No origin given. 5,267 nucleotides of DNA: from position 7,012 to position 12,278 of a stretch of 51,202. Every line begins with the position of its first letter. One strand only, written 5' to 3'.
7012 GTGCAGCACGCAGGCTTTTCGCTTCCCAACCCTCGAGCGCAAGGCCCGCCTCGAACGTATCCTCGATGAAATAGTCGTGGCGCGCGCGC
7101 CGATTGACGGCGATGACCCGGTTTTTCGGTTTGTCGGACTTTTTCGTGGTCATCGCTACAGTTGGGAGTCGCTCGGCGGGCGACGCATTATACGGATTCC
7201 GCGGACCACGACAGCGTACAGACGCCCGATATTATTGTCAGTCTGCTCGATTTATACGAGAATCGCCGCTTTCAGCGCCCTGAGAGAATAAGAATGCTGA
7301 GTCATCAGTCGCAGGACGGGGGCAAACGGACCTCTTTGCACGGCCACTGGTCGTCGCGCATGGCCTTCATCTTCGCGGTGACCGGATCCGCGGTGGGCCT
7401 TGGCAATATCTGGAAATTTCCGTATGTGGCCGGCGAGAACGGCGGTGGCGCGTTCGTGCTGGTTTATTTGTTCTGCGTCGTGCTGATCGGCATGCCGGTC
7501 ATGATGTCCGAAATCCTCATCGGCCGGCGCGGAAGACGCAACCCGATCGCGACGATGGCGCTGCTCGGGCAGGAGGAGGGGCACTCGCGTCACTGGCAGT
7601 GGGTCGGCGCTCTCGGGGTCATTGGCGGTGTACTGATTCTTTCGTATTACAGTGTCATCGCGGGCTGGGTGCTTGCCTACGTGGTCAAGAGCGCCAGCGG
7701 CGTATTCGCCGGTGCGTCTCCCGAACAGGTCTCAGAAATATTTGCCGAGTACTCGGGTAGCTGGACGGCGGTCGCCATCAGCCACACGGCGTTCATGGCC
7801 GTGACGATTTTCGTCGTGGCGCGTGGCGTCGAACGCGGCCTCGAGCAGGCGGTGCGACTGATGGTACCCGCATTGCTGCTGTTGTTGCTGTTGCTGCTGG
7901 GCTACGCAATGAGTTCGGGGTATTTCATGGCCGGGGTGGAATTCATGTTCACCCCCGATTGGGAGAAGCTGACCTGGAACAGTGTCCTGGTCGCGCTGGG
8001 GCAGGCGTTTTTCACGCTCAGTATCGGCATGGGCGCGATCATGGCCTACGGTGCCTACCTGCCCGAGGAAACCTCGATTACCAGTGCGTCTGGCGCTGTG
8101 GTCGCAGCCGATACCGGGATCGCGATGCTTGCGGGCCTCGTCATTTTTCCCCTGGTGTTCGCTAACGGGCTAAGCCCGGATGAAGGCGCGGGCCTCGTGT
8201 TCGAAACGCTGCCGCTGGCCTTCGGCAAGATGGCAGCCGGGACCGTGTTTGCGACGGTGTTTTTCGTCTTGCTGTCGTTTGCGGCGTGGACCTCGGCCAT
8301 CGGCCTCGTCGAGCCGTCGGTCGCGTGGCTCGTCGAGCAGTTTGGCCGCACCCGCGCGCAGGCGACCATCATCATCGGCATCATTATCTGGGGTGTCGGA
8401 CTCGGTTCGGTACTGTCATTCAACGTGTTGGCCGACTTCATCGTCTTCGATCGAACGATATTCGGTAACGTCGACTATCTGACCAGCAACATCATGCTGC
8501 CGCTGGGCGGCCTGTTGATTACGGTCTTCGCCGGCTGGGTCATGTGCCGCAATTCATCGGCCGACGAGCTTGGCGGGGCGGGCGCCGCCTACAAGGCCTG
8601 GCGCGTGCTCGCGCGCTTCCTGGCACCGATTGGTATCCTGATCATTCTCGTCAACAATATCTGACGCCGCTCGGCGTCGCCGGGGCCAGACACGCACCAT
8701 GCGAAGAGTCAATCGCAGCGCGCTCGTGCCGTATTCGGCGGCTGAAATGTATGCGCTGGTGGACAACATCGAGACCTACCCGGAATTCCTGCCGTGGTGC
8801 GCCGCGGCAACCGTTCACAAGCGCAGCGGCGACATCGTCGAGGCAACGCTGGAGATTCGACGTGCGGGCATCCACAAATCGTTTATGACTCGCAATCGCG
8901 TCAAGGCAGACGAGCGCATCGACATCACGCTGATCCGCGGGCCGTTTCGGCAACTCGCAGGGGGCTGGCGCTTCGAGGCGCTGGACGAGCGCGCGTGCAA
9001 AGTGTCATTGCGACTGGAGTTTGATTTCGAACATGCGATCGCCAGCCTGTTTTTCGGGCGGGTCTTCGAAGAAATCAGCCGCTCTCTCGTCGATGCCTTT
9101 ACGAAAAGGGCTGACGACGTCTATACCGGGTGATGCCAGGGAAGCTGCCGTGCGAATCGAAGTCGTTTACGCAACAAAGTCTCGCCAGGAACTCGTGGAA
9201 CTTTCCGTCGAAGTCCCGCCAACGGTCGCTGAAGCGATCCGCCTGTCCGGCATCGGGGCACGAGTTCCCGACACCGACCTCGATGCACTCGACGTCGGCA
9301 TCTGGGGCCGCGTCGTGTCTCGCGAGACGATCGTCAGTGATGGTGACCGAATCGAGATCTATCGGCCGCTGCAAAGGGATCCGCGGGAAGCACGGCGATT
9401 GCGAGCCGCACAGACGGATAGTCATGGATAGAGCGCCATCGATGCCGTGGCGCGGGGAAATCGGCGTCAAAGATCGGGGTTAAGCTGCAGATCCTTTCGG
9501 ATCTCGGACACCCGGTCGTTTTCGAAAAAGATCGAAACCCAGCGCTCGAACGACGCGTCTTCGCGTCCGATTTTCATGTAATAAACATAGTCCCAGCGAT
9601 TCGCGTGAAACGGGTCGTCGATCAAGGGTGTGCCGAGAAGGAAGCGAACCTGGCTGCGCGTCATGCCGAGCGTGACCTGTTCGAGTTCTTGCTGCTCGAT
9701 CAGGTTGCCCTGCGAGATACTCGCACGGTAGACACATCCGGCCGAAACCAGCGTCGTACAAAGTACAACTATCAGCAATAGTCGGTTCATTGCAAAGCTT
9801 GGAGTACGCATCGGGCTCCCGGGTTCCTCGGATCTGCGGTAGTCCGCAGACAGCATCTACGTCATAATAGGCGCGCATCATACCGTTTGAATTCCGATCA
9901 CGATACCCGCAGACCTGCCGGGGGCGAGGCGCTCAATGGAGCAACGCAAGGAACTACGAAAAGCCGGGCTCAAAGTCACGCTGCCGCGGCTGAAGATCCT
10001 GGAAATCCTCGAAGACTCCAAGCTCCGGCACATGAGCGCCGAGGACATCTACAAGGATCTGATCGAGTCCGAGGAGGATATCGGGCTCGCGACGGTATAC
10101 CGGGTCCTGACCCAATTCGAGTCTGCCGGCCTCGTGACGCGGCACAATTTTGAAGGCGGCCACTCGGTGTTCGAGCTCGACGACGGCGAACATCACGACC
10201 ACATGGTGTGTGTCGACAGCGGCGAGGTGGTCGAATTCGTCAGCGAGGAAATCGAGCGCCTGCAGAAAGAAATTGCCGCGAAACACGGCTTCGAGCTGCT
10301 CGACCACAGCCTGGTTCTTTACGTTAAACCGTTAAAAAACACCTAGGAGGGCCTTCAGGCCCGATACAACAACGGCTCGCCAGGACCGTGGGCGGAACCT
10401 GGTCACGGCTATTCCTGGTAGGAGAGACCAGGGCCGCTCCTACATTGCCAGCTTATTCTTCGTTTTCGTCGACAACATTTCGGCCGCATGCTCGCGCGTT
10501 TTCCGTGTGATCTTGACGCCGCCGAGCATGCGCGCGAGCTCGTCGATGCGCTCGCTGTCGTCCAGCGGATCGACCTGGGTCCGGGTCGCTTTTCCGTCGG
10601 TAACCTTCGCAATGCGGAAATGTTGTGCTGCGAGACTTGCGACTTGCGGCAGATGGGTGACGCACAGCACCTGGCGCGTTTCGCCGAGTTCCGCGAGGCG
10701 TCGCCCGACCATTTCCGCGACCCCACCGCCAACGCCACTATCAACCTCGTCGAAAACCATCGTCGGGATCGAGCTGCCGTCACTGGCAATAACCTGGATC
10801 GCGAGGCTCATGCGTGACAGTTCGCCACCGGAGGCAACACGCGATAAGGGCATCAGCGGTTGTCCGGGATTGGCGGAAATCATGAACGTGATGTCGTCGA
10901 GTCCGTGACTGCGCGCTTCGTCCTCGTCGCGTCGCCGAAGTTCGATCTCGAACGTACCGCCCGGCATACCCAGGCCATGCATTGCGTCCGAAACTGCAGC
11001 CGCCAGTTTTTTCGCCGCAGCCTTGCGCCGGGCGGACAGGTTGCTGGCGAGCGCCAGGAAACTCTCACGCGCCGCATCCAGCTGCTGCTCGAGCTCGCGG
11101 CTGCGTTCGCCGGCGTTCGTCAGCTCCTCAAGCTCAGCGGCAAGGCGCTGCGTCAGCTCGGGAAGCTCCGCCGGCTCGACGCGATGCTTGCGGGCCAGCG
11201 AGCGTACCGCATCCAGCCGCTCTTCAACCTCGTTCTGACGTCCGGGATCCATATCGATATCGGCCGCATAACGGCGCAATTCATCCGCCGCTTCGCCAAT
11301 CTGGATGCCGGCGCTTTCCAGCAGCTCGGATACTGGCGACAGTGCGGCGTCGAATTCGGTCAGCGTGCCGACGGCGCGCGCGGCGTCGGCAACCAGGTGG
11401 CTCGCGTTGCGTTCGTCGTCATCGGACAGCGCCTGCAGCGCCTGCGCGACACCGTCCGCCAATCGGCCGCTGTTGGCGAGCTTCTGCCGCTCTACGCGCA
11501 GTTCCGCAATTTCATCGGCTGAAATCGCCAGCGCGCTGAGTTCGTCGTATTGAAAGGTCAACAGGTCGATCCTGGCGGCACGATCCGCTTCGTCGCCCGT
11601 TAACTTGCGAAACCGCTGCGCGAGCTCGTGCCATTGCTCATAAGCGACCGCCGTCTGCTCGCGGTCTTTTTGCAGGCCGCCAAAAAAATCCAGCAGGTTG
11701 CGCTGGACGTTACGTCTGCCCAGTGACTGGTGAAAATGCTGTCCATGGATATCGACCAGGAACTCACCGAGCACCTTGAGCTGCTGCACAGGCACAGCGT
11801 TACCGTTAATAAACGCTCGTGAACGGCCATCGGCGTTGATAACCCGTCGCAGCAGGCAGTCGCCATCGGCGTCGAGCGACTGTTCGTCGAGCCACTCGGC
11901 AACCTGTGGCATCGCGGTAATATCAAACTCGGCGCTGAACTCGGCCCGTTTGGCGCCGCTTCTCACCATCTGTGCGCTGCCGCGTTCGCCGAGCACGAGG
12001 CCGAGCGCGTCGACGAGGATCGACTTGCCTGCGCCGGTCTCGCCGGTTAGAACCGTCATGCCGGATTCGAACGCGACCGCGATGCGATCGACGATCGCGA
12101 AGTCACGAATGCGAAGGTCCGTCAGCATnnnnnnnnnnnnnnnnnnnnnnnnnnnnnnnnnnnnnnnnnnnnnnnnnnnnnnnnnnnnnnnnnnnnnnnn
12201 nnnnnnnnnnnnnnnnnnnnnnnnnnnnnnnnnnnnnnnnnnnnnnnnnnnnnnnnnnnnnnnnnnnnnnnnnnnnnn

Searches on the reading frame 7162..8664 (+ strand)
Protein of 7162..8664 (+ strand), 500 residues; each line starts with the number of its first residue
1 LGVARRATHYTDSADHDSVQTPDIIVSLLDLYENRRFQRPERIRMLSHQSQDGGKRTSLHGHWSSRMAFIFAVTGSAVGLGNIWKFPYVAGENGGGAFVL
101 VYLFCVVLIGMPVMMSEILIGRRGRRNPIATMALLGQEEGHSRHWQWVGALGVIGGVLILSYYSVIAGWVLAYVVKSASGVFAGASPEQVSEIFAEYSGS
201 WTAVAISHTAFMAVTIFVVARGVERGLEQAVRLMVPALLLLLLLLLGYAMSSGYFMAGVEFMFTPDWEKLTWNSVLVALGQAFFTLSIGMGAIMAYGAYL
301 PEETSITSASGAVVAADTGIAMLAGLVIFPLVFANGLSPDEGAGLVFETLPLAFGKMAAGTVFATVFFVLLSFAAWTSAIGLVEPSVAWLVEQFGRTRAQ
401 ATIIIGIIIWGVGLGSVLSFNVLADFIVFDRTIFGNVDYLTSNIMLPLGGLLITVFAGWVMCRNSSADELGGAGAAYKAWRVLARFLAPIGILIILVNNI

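Call 85: search_protein_families(library=pfam, proteins=[window:7162-8664:+], max_evalue=0.00001)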
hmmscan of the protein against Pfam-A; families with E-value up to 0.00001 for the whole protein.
window:7162-8664:+ (500 aa): 1 family
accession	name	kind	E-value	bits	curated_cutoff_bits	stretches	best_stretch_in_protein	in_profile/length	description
PF00209.24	SNF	-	1e-43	150.3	27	2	61-179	2-114/524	Sodium:neurotransmitter symporter family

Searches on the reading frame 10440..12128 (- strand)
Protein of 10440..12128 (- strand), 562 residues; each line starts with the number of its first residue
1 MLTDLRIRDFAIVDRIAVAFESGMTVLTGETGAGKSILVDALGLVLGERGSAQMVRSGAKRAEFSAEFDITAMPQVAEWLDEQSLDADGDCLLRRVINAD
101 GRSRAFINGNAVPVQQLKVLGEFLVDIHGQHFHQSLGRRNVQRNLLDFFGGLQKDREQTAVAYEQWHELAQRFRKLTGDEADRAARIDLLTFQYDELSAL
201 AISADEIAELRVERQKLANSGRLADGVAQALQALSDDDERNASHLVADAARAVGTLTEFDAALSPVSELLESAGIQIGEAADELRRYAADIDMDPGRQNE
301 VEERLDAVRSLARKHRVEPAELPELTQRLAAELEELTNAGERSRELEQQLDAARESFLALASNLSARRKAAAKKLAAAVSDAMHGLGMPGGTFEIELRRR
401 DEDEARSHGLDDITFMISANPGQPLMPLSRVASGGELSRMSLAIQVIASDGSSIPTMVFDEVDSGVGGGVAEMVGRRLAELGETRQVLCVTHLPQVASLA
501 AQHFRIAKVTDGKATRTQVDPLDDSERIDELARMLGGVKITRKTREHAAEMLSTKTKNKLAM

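Call 85: search_protein_families(library=pfam, proteins=[window:10440-12128:-], max_evalue=0.00001)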
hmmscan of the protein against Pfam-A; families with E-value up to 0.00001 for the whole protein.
window:10440-12128:- (562 aa): 3 families
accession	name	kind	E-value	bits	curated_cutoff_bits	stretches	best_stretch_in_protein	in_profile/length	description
PF02463.25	SMC_N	-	1.2e-18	67.8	40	1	2-513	2-218/220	RecF/RecN/SMC N terminal domain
PF13476.12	AAA_23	-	2.9e-11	44.8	27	1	5-186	2-155/201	AAA domain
PF13555.12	AAA_29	-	9.8e-06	25.7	27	0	18-46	17-46/61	P-loop containing region of AAA domain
